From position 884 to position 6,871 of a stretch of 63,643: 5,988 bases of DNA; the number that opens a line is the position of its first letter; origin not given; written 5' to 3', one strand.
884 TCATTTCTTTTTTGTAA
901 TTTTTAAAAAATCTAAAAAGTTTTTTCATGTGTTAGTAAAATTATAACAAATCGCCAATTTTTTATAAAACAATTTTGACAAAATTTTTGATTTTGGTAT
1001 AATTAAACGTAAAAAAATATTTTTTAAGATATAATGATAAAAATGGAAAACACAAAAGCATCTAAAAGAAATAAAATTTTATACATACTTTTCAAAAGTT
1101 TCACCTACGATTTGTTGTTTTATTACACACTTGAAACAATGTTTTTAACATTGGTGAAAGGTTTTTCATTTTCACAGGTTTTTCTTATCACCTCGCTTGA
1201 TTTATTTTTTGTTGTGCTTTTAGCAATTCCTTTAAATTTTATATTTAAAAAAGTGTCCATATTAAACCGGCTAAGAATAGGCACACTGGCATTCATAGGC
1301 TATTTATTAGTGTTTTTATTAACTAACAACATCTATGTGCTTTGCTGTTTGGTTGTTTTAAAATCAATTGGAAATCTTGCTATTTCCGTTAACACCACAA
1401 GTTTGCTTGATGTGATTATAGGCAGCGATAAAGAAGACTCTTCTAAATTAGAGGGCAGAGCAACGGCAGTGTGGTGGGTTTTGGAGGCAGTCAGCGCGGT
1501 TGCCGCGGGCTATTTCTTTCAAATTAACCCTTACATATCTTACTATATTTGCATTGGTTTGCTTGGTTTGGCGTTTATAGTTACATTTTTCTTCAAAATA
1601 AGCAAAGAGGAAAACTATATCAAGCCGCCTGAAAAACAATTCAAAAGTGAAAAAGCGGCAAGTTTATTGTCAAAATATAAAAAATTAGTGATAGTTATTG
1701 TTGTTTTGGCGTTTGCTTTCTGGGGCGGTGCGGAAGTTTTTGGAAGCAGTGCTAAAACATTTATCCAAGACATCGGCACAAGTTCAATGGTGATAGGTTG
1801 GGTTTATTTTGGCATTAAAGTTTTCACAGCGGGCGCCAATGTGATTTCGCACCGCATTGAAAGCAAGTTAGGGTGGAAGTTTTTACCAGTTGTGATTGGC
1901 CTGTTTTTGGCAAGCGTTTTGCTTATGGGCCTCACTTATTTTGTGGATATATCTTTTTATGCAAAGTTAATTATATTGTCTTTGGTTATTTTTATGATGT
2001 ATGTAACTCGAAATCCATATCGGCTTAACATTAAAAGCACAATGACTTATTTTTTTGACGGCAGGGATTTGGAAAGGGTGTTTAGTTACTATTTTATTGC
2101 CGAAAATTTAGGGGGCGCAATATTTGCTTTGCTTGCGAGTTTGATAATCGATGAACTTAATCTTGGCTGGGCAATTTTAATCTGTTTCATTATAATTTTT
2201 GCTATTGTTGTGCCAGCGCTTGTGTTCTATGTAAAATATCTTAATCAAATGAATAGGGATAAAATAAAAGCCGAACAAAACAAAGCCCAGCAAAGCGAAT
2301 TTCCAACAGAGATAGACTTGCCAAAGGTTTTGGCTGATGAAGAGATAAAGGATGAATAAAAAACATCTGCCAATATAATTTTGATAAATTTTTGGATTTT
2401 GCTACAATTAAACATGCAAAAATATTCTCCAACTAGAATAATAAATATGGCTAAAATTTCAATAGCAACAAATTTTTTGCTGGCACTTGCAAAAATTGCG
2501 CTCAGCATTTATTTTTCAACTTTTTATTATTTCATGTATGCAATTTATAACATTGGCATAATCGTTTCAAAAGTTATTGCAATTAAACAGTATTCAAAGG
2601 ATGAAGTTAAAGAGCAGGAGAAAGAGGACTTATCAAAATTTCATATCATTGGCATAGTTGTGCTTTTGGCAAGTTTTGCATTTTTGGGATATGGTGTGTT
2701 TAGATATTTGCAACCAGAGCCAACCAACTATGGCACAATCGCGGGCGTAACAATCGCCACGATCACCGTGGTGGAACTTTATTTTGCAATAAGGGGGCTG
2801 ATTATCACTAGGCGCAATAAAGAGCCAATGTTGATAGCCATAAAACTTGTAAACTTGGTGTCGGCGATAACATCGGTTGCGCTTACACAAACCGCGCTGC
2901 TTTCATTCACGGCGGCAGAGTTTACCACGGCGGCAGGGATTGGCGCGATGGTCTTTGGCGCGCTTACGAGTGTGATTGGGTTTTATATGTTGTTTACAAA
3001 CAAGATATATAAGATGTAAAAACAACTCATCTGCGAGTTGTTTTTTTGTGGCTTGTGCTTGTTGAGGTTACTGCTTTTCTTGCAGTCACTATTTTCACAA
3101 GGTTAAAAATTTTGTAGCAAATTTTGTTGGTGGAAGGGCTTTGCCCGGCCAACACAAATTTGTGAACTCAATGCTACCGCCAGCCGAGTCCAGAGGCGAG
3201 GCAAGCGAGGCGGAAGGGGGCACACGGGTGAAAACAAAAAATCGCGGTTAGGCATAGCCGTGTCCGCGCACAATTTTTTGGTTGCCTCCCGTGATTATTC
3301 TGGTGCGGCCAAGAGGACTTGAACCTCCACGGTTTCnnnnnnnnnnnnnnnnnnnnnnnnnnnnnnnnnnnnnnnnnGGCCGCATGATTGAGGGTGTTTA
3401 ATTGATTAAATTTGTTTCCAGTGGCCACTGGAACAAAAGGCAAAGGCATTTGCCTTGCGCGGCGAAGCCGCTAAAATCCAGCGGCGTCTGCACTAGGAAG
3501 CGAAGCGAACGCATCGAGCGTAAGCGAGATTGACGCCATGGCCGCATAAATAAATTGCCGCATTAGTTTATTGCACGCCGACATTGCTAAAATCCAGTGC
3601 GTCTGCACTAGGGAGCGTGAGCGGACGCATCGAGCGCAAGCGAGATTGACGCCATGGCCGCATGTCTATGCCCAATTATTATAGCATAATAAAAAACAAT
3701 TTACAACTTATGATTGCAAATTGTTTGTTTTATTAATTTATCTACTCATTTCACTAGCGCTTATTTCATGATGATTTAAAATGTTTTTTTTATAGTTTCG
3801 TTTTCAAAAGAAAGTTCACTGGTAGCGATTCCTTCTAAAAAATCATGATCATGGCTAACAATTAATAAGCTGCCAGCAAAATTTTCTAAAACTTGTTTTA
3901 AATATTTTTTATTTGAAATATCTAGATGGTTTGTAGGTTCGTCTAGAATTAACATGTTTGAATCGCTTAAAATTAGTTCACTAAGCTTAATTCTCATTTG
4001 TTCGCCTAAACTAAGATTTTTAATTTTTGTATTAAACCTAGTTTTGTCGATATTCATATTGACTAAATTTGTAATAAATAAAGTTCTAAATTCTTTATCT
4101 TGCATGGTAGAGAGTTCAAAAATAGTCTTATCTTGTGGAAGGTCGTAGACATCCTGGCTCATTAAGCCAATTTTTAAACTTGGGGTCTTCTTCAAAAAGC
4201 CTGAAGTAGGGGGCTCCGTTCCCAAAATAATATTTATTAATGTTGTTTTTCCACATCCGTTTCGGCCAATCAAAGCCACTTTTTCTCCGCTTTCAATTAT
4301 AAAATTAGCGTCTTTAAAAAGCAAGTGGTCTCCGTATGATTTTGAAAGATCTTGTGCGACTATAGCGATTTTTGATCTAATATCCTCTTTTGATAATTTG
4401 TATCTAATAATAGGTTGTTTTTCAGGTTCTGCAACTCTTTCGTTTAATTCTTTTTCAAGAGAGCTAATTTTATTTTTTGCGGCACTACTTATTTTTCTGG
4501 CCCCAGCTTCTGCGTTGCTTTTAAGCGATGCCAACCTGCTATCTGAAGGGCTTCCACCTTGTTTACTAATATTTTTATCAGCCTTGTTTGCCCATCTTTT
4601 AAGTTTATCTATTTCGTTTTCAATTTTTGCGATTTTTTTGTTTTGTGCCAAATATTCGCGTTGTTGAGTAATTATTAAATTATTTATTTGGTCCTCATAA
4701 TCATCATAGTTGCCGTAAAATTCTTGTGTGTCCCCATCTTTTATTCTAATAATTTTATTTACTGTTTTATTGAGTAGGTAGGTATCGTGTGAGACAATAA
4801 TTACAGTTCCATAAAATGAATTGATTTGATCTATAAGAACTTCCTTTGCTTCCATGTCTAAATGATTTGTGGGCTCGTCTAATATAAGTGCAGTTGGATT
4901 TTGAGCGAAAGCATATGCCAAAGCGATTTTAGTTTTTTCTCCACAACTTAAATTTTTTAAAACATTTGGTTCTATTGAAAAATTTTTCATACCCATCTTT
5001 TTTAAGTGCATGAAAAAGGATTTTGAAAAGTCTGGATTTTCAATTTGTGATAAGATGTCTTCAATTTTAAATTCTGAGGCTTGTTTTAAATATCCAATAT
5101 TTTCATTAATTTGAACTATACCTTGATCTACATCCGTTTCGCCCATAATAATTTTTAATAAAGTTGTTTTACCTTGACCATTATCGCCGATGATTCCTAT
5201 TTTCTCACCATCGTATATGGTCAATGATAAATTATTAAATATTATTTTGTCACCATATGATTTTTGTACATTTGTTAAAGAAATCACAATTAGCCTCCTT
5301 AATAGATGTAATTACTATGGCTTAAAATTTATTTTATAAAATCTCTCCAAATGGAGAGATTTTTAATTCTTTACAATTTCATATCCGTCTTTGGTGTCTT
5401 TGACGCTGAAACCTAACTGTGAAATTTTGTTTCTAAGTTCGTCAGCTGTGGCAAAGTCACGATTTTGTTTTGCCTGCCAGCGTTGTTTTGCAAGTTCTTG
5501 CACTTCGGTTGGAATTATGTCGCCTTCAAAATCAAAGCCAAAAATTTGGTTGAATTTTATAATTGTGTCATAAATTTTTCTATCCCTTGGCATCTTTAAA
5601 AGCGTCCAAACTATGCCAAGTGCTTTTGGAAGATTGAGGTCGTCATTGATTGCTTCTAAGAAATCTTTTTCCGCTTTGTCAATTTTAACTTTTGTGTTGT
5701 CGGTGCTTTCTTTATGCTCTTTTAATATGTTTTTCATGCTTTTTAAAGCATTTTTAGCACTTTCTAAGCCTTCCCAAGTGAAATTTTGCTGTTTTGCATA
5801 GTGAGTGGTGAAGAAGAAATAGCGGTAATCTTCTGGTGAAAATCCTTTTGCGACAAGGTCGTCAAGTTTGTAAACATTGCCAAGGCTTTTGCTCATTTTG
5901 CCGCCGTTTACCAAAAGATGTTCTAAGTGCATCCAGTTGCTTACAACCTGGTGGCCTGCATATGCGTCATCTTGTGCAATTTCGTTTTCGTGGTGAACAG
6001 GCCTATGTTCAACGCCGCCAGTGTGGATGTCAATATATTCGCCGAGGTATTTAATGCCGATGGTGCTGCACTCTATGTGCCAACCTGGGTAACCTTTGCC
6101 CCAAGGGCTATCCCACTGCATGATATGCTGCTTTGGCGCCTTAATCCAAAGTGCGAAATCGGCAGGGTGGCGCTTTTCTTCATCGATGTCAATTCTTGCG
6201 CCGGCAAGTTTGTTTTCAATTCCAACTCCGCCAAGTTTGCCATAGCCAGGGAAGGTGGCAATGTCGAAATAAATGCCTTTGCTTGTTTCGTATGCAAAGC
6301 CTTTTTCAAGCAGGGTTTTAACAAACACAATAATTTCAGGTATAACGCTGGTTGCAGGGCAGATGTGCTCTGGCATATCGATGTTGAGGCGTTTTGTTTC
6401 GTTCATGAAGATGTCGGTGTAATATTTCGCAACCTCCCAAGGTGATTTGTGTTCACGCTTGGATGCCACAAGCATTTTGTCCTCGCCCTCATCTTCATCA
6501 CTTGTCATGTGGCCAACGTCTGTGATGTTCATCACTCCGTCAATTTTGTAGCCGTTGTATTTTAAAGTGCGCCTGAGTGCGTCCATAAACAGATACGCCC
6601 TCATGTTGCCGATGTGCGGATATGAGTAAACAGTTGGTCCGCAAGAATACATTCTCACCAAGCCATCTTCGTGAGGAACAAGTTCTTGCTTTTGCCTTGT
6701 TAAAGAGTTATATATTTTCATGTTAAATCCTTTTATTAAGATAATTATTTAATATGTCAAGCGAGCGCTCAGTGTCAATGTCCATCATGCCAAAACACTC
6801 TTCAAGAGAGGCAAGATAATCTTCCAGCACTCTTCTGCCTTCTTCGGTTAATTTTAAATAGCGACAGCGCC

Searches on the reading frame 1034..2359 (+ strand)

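Call 37: search_protein_families(library=pfam, proteins=[window:1034-2359:+], max_evalue=0.001)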
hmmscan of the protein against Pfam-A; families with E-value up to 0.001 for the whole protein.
window:1034-2359:+ (441 aa): 1 family
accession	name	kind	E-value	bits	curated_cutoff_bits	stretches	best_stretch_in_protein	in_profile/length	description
PF07690.21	MFS_1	-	3.2e-15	56.3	33.4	2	37-323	22-312/347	Major Facilitator Superfamily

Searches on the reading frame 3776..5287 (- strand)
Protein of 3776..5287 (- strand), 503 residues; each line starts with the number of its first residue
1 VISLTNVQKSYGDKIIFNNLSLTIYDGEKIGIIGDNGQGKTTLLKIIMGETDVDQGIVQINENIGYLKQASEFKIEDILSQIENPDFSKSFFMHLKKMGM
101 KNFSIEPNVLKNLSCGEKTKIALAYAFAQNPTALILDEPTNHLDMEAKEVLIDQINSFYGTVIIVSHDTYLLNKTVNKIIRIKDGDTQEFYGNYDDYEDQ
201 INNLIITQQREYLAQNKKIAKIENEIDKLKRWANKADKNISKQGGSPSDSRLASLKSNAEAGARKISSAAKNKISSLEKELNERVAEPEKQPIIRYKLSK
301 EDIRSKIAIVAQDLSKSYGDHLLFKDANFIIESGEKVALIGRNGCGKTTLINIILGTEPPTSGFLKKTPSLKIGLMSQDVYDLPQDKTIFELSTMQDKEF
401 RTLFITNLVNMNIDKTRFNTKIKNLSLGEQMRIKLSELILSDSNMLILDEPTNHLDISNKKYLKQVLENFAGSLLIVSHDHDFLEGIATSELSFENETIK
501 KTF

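Call 37: search_protein_families(library=pfam, proteins=[window:3776-5287:-], max_evalue=0.001)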
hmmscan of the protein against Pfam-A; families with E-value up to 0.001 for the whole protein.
window:3776-5287:- (503 aa): 14 families
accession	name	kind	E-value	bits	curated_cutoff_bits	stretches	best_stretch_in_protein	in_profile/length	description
PF00005.33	ABC_tran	-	2.2e-50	171.3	25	2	325-453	2-137/137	ABC transporter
PF13304.12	AAA_21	-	1.8e-15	58.2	27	1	60-173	192-304/304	AAA domain, putative AbiEii toxin, Type IV TA system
PF02463.25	SMC_N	-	1.3e-09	38.3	40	0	98-184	135-213/220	RecF/RecN/SMC N terminal domain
PF12848.13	ABC_tran_Xtn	-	1.3e-08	35.2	25.9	1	181-243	2-64/85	ABC transporter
PF00006.31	ATP-synt_ab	-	1.3e-07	31.9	29.5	1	20-71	7-56/213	ATP synthase alpha/beta family, nucleotide-binding domain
PF01926.29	MMR_HSR1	-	4.4e-06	27.2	21.9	0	336-377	1-42/113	50S ribosome-binding GTPase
PF13401.12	AAA_22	-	1.4e-05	25.8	27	0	337-450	8-92/130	AAA domain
PF13555.12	AAA_29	-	1.4e-05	25.2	27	0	326-351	14-39/61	P-loop containing region of AAA domain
PF00004.35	AAA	-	3.9e-05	24.6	21.2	0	32-84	3-55/131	ATPase family associated with various cellular activities (AAA)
PF05729.18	NACHT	-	0.0002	21.7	26.7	0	32-48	5-21/167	NACHT domain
PF02421.24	FeoB_N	-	0.00023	21.1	27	0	336-385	2-56/156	Ferrous iron transport protein B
PF00931.28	NB-ARC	-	0.00046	20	23.5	0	336-355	20-39/248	NB-ARC domain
PF20720.3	nSTAND3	-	0.0008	19.6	27.2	0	323-355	6-38/155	Novel STAND NTPase 3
PF10662.15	PduV-EutP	-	0.001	19.4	21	0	335-354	2-21/143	Ethanolamine utilisation - propanediol utilisation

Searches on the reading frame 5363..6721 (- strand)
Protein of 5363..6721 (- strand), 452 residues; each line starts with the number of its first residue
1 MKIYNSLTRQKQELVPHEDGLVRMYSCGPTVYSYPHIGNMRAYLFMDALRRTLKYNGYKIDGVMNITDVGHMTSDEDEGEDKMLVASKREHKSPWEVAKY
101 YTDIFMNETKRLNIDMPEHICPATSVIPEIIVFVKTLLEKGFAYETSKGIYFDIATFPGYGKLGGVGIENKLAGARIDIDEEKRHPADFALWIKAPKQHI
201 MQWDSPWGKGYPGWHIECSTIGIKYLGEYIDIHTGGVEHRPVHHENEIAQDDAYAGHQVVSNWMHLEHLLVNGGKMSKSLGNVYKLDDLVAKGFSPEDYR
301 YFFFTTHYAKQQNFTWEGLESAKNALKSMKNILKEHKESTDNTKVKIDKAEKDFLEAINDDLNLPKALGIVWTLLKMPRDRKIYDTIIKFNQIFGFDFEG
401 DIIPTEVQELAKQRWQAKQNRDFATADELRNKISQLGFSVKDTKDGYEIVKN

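Call 37: search_protein_families(library=pfam, proteins=[window:5363-6721:-], max_evalue=0.001)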
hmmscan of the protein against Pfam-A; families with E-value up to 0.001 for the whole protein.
window:5363-6721:- (452 aa): 5 families
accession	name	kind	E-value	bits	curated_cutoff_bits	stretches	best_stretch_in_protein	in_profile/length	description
PF01406.26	tRNA-synt_1e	-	1.3e-88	297.7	27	1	15-323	3-300/301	tRNA synthetases class I (C) catalytic domain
PF09334.17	tRNA-synt_1g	-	3.7e-12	46.1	20.1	1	256-324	308-376/391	tRNA synthetases class I (M)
PF01921.24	tRNA-synt_1f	-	2.2e-06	27.3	27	0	269-343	275-349/360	tRNA synthetases class I (K)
PF23493.1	CysS_C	-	6.8e-05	23.3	23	1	404-446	5-47/51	Cysteinyl-tRNA ligase anticodon binding domain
PF00133.28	tRNA-synt_1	-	0.00025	20.4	22.7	0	272-314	372-413/414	tRNA synthetases class I (I, L, M and V)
